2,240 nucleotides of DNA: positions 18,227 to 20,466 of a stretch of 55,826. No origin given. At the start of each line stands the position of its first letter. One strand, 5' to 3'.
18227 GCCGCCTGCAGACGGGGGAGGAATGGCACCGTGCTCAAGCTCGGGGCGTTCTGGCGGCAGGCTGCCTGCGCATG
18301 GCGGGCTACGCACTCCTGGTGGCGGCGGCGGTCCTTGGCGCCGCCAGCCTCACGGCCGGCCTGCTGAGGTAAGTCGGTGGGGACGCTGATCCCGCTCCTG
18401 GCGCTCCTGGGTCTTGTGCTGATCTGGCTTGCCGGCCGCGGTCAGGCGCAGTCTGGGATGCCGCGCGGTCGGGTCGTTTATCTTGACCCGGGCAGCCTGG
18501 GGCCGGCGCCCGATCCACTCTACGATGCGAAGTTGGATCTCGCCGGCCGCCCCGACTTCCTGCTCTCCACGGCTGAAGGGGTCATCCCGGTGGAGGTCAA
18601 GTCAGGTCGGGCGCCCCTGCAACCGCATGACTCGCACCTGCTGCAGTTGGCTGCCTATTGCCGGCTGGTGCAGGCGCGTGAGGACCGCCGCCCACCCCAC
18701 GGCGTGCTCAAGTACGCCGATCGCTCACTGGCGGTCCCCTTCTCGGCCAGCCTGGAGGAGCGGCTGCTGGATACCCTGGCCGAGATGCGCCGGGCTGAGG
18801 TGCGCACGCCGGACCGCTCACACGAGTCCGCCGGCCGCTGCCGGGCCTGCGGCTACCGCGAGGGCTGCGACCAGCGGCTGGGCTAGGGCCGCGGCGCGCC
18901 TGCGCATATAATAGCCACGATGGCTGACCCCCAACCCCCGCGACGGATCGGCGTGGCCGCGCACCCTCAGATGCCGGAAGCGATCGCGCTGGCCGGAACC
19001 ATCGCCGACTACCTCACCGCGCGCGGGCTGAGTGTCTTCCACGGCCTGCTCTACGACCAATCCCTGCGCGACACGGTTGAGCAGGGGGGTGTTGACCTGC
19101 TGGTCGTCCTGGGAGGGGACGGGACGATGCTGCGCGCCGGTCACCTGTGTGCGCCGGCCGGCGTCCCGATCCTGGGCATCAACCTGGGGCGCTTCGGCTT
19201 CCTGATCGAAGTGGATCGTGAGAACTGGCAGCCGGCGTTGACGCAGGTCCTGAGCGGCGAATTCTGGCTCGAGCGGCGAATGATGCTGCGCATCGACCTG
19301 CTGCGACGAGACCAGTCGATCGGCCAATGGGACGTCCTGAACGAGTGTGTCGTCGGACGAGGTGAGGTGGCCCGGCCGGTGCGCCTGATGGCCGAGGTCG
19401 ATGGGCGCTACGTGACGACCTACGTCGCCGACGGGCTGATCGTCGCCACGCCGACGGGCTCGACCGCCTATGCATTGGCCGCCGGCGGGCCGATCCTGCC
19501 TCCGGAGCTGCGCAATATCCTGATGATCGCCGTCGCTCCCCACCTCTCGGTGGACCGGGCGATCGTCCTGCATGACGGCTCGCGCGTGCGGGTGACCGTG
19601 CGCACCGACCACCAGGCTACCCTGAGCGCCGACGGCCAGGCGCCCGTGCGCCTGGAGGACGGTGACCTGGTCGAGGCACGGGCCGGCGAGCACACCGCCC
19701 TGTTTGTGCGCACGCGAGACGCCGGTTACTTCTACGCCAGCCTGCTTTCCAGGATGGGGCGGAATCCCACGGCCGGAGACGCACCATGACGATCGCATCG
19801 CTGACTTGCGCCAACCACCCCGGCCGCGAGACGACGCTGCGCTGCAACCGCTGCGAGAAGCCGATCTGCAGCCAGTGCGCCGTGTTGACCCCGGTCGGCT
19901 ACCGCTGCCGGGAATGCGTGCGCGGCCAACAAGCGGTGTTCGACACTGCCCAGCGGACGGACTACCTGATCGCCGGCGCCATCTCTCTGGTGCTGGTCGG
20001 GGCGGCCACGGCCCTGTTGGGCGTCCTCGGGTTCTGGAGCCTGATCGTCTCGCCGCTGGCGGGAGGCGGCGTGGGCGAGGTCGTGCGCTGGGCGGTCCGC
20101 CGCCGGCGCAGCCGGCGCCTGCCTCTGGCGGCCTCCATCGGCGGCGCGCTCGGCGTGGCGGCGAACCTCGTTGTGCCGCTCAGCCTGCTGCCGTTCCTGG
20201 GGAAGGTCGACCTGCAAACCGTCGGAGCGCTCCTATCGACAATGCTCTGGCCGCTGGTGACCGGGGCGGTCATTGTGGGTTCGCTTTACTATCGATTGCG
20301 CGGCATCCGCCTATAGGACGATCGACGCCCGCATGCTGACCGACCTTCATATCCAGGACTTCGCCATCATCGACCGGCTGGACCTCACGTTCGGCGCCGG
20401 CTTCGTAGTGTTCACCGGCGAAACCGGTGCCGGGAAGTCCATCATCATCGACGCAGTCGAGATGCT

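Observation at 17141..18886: Tight DUF3467 - translin - split Cas4-like nuclease operon wedged between ssb and nadK-recN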

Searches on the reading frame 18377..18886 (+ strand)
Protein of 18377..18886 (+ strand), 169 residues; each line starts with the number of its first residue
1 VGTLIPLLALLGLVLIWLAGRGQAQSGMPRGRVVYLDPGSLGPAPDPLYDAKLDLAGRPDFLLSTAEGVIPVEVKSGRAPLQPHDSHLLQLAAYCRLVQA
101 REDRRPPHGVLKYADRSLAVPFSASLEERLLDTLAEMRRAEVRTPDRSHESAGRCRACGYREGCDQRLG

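Call 3: search_protein_families(library=pfam, proteins=[window:18377-18886:+], max_evalue=0.1)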
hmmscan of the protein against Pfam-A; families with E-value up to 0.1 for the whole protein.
window:18377-18886:+ (169 aa): 2 families
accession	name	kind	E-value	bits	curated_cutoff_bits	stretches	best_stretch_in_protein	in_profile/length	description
PF12705.13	PDDEXK_1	-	1.7e-08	35.1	22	1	53-165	122-247/247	PD-(D/E)XK nuclease superfamily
PF01930.23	Cas_Cas4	-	2e-08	35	22.7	1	57-164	54-158/160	Domain of unknown function DUF83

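Call 4: search_protein_families(library=ncbifam, proteins=[window:18377-18886:+], max_evalue=0.1)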
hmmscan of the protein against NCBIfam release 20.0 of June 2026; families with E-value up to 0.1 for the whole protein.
window:18377-18886:+ (169 aa): 3 families
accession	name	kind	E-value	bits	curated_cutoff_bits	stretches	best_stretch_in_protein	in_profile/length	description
TIGR00372.1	cas4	equivalog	1.2e-14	54.5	65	1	48-164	61-178/180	CRISPR-associated protein Cas4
NF049935.1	cas4g_cas1g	exception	3e-06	26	560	1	49-164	69-189/546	CRISPR-associated endonuclease Cas4g/Cas1g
TIGR03491.1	TIGR03491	subfamily_domain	0.00077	18.5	97.45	1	70-167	112-207/462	TM0106 family RecB-like putative nuclease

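Call 7: search_solved_structures(query=window:18377-18886:+, max_evalue=1, show_alignments=2)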
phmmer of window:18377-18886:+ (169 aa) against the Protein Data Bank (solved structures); distinct sequences matched with E-value up to 1: 3.
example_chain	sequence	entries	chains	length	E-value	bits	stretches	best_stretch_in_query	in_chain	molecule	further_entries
4wk4_A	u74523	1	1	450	0.35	14.1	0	17-94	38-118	Integrin alpha-5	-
4wjk_A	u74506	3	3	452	0.38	14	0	17-94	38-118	Integrin alpha-5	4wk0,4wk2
9p6s_A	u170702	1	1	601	0.81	12.9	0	18-94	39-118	Integrin alpha-5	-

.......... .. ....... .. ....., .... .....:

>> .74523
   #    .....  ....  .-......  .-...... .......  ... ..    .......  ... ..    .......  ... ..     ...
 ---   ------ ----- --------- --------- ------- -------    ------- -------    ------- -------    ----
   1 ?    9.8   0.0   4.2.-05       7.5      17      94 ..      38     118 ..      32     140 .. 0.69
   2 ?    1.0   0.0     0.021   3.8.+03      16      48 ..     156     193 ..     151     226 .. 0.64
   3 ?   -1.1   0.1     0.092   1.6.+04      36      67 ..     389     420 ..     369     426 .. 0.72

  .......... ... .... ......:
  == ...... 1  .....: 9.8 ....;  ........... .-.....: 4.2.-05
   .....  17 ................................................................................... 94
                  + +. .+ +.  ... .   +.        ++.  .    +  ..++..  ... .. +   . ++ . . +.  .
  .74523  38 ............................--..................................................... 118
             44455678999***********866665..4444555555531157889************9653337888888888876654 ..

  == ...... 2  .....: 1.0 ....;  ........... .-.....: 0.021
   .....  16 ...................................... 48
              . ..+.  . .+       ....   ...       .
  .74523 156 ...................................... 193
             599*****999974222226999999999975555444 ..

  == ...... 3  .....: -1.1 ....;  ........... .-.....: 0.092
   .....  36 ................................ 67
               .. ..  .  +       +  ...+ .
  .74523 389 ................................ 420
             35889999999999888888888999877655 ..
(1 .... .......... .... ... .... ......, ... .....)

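Call 37: find_homologous_proteins(query=window:18377-18886:+, max_evalue=0.001)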
Query window:18377-18886:+ (169 aa): 2617 proteins with E <= 0.001 among 2997 candidates; the best 120 are listed.
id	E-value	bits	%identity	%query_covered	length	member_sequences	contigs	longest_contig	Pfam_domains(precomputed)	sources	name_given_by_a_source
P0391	1.7e-106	372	100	100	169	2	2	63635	PF01930.24,PF12705.14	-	-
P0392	5.2e-80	285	77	100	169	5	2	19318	PF01930.24,PF12705.14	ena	-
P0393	5.8e-80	285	77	89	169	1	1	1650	PF01930.24,PF12705.14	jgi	jgi:CRISPR-associated exonuclease Cas4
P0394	5.1e-75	269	74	91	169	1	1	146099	PF01930.24,PF12705.14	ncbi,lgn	-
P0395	5.7e-71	256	72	88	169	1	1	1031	PF01930.24,PF12705.14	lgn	-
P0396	5.3e-63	230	64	90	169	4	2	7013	PF01930.24,PF12705.14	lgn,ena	-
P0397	5.1e-60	220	60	88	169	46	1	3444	PF01930.24,PF12705.14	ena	-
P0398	7.3e-60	220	60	99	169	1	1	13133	PF01930.24,PF12705.14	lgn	-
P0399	1.2e-59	219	59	100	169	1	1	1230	PF01930.24,PF12705.14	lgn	-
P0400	1.2e-58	216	61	88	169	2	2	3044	PF01930.24,PF12705.14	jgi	jgi:CRISPR-associated exonuclease Cas4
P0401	1.2e-58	216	62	88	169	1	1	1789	PF01930.24,PF12705.14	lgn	-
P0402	8.7e-58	213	58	88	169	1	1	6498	PF01930.24,PF12705.14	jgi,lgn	jgi:CRISPR-associated exonuclease Cas4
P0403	1.1e-57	213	61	90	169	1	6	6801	PF01930.24,PF12705.14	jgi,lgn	jgi:CRISPR-associated exonuclease Cas4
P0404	2.0e-57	212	57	88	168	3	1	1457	PF01930.24,PF12705.14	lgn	-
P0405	2.5e-57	212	59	98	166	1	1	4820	PF01930.24,PF12705.14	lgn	-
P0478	1.6e-49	186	54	88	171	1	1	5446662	PF01930.24,PF12705.14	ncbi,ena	-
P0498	5.3e-49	184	51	91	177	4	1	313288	PF01930.24,PF12705.14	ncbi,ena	-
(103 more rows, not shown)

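Call 47: search_protein_families(library=padloc, proteins=[window:18377-18886:+], max_evalue=0.01)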
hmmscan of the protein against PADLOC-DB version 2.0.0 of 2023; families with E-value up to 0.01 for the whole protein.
window:18377-18886:+ (169 aa): 16 families
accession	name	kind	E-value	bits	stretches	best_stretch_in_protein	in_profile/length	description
PDLC00944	Cas4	-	1.7e-15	55.6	1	50-164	62-176/177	Cas4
PDLC01250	Cas4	-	3.2e-15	54.8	1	50-164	57-167/168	"CAS-I,CAS-II,CAS-III,CAS-IV,CAS-V,CAS-VI; acquisition_associated"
PDLC00943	Cas4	-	3.2e-15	54.5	1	48-164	61-178/180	CRISPR-associated protein Cas4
PDLC01447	Cas4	-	6.8e-13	47.4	1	48-166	47-159/161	"CAS-I,CAS-II,CAS-III,CAS-IV,CAS-V,CAS-VI; acquisition_associated"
PDLC01611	Cas4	-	5.9e-11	40.9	1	58-164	54-156/158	"CAS-I,CAS-II,CAS-III,CAS-IV,CAS-V,CAS-VI; acquisition_associated"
PDLC01773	Cas4c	-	3.2e-10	37.8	1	47-165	78-194/229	-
PDLC00060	DruK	-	7.6e-10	36.6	1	48-165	136-260/347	PD-(D/E)XK nuclease superfamily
PDLC02083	Cas4_II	-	8.1e-10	37.4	1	51-167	71-186/186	-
PDLC00059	DruK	-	4.4e-09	33.9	1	47-165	118-235/326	PD-(D/E)XK nuclease superfamily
PDLC02035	Cas4d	-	2.9e-08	31.4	1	48-164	58-174/196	-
PDLC02034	Cas4d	-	1.8e-07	29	1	51-164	68-180/192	-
PDLC02067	Cas1b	-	0.00043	17.2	1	50-141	52-150/533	-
PDLC00058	DruK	-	0.00049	16.9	1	48-103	149-208/388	PD-(D/E)XK nuclease superfamily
PDLC01747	Cas1g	-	0.0025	14.5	1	50-162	58-174/523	-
PDLC01774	Cas4c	-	0.0039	15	1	70-162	96-188/213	-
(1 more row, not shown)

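Call 75: find_encoding_contigs(protein=P0478, flank=6000, max_places=1)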
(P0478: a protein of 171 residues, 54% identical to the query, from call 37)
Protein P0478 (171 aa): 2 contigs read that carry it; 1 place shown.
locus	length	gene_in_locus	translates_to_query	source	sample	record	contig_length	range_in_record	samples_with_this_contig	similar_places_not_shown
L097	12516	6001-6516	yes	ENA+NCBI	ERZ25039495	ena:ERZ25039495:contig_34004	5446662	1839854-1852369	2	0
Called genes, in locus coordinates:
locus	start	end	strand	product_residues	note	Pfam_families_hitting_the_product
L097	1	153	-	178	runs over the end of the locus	PF28549:NDPSase_N (weak), PF00293:NUDIX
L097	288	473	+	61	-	PF12797:Fer4_2 (weak), PF13237:Fer4_10, PF00037:Fer4, PF12837:Fer4_6 (weak), PF14697:Fer4_21, PF12838:Fer4_7 (weak), PF13187:Fer4_9 (weak), PF12837:Fer4_6 (weak), +4 more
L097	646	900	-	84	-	PF01351:RNase_HII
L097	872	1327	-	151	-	PF01351:RNase_HII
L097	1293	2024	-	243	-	PF00535:Glycos_transf_2, PF13641:Glyco_tranf_2_3 (weak)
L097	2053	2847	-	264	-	-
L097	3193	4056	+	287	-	PF00756:Esterase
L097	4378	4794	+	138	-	PF00436:SSB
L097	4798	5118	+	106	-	PF11950:DUF3467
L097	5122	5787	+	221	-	PF01997:Translin (faint)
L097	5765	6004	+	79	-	-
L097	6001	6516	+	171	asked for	PF12705:PDDEXK_1, PF01930:Cas_Cas4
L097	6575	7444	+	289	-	PF01513:NAD_kinase, PF20143:NAD_kinase_C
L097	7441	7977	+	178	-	-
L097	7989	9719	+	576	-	PF02463:SMC_N, PF13476:AAA_23, PF13555:AAA_29 (weak)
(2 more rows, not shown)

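Call 76: find_encoding_contigs(protein=P0498, flank=6000, max_places=1)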
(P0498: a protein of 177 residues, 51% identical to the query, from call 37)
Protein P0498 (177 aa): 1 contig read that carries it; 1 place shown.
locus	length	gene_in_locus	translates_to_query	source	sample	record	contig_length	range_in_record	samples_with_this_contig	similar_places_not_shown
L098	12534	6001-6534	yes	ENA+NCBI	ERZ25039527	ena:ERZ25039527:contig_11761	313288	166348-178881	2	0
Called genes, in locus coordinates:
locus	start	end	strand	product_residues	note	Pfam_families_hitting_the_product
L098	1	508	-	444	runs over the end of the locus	PF00128:Alpha-amylase, PF14701:hDGE_amylase (weak), PF02806:Alpha-amylase_C (weak), PF16657:Malt_amylase_C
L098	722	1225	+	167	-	PF01555:N6_N4_Mtase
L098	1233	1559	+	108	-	-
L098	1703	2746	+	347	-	PF13610:DDE_Tnp_IS240 (faint), PF03050:DDE_Tnp_IS66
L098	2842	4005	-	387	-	PF01609:DDE_Tnp_1 (weak)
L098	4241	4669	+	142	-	PF00436:SSB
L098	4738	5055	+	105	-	PF11950:DUF3467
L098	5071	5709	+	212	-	-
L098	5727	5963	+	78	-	-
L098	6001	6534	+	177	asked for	PF12705:PDDEXK_1, PF01930:Cas_Cas4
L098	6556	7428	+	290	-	PF01513:NAD_kinase, PF20143:NAD_kinase_C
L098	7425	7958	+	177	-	PF00643:zf-B_box (weak)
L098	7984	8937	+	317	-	PF02463:SMC_N, PF13476:AAA_23, PF13555:AAA_29 (faint)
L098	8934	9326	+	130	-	-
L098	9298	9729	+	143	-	-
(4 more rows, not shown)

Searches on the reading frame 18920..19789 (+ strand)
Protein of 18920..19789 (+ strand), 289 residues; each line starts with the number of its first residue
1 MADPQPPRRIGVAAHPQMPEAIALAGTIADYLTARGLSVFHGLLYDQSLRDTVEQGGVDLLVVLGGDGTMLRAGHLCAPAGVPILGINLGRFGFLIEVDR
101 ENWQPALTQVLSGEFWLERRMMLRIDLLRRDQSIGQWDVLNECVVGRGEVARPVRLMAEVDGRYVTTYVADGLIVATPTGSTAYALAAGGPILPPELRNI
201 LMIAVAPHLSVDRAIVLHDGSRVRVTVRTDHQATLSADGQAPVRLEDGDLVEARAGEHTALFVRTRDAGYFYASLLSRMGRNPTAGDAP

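Call 3: search_protein_families(library=pfam, proteins=[window:18920-19789:+], max_evalue=0.1)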
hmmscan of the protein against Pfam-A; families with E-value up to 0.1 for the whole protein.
window:18920-19789:+ (289 aa): 5 families
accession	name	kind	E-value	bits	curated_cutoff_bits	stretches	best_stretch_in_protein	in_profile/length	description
PF20143.4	NAD_kinase_C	-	9.5e-29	100.1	23.7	1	140-264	1-125/126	ATP-NAD kinase C-terminal domain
PF01513.26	NAD_kinase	-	2.7e-18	67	25.5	1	52-115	67-130/130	ATP-NAD kinase N-terminal domain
PF05899.18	Cupin_3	-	0.018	15.1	23.5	0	234-264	37-67/74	EutQ-like cupin domain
PF00781.29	DAGK_cat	-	0.041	13.9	23.6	1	50-72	48-70/125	Diacylglycerol kinase catalytic domain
PF00365.25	PFK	-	0.057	13.2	30.9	1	50-87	84-121/277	Phosphofructokinase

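Call 4: search_protein_families(library=ncbifam, proteins=[window:18920-19789:+], max_evalue=0.1)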
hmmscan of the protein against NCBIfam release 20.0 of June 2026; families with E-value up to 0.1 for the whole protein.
window:18920-19789:+ (289 aa): 23 families
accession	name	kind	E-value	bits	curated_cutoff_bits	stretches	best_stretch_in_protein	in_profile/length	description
NF002561.0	PRK02155.1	equivalog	7.2e-59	199.5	371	1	58-272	65-279/297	NAD kinase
NF002892.0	PRK03372.1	equivalog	4.8e-57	193.6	299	1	50-269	62-283/312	NAD kinase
NF002306.0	PRK01231.1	equivalog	9.4e-57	192.4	316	1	57-272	66-283/299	NAD(+) kinase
NF002984.0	PRK03708.1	equivalog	8.9e-52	176.2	326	1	9-268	2-264/277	NAD(+) kinase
NF002893.0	PRK03378.1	equivalog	9e-50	169.7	386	1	9-272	7-279/292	NAD(+) kinase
NF003391.0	PRK04539.1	equivalog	5.7e-47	160.3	470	1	8-271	6-282/296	inorganic polyphosphate/ATP-NAD kinase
NF002521.0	PRK01911.1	equivalog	6.1e-47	160.4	309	1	53-271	60-277/292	NAD kinase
NF002255.0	PRK01185.1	subfamily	6.2e-46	156.6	304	1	53-269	48-257/271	NAD(+) kinase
NF010678.0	PRK14076.1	equivalog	9.3e-46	156.8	493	1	8-275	292-563/570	bifunctional NADP phosphatase/NAD kinase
NF002732.0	PRK02649.1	equivalog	5.6e-45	154.2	348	1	57-272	68-283/305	NAD(+) kinase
NF002731.0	PRK02645.1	equivalog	1.6e-42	146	312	1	54-278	54-289/305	NAD(+) kinase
NF002579.0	PRK02231.1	equivalog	2.9e-40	138.5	459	1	58-280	71-295/301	NAD(+) kinase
NF010677.0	PRK14075.1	equivalog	3.6e-34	118.5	260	1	56-242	41-217/257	NAD(+) kinase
NF010679.0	PRK14077.1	equivalog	1.4e-32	113.2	343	1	58-271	65-276/287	NAD(+) kinase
NF003406.0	PRK04761.1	equivalog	1.6e-23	83.2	211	1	51-232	30-208/257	NAD kinase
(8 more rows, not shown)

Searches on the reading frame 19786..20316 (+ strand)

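Call 3: search_protein_families(library=pfam, proteins=[window:19786-20316:+], max_evalue=0.1)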
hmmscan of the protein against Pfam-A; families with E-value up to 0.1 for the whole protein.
window:19786-20316:+ (176 aa): 3 families
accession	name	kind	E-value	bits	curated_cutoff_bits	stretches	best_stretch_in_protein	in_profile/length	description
PF00643.29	zf-B_box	-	4.9e-06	27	24.1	1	7-32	5-30/42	B-box zinc finger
PF01032.23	FecCD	-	0.0046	16.5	26.5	1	62-135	222-287/311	FecCD transport family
PF22586.1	ANCHR-like_BBOX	-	0.0075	16.8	27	1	8-32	2-25/39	ANCHR-like B-box zinc-binding domain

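Call 4: search_protein_families(library=ncbifam, proteins=[window:19786-20316:+], max_evalue=0.1)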
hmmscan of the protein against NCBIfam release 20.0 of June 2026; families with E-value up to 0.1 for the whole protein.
window:19786-20316:+ (176 aa): 1 family
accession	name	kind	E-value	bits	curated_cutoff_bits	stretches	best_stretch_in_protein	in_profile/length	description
TIGR01992.1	PTS-IIBC-Tre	equivalog_domain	0.0072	15.3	591.95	1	61-159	252-346/463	PTS system trehalose-specific EIIBC component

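Call 47: search_protein_families(library=padloc, proteins=[window:19786-20316:+], max_evalue=0.01)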
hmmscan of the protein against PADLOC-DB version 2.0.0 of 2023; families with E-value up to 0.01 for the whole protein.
window:19786-20316:+ (176 aa): 0 families
